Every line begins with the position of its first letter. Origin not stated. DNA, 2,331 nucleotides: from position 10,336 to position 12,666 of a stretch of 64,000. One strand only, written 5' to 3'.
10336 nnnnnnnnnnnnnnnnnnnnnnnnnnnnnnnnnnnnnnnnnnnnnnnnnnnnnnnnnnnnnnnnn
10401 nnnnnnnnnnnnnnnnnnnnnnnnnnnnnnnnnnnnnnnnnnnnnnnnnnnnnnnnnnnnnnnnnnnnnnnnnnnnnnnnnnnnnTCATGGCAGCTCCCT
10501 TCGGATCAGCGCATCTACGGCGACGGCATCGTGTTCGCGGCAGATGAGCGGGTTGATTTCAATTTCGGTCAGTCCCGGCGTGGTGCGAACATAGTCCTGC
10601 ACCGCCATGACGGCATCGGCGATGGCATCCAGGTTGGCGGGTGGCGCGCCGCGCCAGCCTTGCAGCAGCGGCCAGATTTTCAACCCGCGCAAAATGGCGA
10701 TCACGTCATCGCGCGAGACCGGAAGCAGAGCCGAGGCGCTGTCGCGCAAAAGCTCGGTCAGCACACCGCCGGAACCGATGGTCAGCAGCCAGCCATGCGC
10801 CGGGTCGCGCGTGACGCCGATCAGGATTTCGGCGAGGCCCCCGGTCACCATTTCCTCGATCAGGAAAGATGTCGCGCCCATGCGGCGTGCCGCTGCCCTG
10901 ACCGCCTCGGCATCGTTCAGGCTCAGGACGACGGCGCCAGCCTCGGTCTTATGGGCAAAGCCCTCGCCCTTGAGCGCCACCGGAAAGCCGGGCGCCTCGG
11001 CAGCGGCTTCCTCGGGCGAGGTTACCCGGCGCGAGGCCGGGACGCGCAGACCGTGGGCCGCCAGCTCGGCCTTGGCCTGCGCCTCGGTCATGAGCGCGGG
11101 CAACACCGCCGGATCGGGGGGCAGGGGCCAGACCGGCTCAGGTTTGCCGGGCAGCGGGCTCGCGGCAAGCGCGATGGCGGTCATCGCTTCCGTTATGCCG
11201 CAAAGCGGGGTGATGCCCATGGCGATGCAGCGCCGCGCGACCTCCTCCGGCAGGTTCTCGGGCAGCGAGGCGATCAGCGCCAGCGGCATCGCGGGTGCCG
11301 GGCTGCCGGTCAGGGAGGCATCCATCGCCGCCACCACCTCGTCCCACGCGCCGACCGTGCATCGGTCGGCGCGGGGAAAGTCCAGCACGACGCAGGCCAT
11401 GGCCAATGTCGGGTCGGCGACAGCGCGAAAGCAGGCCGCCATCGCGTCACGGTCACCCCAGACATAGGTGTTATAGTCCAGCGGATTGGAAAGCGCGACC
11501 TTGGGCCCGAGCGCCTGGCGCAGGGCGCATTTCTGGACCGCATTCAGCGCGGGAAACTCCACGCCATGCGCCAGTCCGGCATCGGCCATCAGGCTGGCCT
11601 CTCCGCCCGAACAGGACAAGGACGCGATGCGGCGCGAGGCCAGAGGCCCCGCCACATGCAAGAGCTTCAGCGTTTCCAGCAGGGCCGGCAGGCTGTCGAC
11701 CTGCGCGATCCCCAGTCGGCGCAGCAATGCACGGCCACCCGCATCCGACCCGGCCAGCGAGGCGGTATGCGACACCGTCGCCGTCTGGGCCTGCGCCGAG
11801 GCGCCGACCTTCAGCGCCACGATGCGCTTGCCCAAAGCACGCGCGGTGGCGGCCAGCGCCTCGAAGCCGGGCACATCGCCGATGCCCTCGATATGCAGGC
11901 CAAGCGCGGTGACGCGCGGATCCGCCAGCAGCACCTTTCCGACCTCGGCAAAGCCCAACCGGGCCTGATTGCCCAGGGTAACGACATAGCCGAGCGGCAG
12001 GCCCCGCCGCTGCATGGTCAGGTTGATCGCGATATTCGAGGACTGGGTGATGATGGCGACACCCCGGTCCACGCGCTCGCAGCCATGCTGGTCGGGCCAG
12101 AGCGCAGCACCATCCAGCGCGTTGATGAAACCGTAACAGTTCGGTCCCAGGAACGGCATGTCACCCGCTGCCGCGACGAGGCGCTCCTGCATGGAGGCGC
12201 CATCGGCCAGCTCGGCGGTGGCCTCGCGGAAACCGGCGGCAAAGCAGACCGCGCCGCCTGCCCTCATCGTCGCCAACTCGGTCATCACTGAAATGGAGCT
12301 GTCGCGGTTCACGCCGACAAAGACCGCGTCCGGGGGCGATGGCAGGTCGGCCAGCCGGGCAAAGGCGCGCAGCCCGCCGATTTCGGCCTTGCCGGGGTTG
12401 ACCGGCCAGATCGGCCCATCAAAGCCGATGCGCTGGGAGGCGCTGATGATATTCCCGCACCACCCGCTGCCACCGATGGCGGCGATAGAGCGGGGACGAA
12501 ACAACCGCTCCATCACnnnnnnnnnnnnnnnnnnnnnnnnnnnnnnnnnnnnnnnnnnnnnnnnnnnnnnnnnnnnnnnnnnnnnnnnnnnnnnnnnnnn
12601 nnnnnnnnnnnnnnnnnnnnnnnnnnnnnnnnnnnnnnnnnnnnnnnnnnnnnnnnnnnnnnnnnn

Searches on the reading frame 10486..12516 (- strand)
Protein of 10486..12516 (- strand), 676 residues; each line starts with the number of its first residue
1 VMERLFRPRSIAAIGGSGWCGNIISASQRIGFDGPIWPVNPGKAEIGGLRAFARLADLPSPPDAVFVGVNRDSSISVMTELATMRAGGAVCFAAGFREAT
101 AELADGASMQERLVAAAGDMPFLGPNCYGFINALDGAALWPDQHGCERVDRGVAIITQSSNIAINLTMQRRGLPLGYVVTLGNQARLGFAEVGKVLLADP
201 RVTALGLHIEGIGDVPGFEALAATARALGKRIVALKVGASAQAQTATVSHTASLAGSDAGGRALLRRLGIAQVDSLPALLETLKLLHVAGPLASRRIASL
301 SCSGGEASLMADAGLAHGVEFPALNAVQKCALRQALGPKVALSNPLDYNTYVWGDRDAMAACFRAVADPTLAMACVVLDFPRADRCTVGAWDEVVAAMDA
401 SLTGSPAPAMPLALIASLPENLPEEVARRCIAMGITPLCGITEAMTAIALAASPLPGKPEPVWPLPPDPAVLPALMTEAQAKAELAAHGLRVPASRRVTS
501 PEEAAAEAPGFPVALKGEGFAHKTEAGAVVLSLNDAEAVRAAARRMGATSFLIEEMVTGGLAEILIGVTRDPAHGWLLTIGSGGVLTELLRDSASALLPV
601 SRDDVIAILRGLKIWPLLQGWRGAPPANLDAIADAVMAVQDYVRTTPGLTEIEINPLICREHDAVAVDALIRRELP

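Call 11: search_protein_families(library=pfam, proteins=[window:10486-12516:-], max_evalue=0.00001)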
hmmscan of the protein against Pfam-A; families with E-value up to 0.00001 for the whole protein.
window:10486-12516:- (676 aa): 3 families
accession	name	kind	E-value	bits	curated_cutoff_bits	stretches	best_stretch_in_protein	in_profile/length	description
PF13549.11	ATP-grasp_5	-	6.4e-45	153.6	27.6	1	475-672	9-220/221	ATP-grasp domain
PF13607.11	Succ_CoA_lig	-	3.9e-29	101.6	27.4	1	152-286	3-138/138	Succinyl-CoA ligase like flavodoxin domain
PF13380.12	CoA_binding_2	-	9.5e-12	45.8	22.8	1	28-131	24-114/116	CoA binding domain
